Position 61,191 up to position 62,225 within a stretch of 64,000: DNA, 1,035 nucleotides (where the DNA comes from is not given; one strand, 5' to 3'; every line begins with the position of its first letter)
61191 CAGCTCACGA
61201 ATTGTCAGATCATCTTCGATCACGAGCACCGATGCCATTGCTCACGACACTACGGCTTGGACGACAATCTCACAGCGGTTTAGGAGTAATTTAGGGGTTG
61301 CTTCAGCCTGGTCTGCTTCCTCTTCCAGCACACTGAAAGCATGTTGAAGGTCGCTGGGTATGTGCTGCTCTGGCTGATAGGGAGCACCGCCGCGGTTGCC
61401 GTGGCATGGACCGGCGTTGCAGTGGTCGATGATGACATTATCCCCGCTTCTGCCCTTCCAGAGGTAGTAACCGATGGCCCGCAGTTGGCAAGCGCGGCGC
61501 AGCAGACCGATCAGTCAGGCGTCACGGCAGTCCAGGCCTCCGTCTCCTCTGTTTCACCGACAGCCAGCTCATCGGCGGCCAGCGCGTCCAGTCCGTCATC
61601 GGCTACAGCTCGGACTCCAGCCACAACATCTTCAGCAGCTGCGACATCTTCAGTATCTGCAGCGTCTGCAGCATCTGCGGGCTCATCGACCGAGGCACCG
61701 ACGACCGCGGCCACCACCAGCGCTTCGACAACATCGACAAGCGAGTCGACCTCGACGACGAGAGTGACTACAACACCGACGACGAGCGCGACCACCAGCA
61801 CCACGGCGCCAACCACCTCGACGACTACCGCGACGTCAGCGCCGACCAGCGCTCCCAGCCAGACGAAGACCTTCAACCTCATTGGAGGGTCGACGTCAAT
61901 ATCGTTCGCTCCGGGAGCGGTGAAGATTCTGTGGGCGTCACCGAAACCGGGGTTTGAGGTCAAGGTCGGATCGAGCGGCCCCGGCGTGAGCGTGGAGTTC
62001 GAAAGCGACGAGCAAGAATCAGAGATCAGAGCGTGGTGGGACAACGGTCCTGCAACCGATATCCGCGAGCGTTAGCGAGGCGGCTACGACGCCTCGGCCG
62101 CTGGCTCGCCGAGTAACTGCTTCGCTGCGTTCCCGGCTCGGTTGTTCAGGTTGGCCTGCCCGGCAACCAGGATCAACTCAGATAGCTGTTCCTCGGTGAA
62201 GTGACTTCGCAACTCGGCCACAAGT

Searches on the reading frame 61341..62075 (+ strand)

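Call 88: search_protein_families(library=pfam, proteins=[window:61341-62075:+], max_evalue=0.01)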
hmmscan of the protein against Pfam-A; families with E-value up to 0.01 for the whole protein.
window:61341-62075:+ (244 aa): 1 family
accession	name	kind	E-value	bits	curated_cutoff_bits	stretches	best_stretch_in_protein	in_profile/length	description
PF10428.14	SOG2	-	0.0073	16.2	26.9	1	9-178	135-317/475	RAM signalling pathway protein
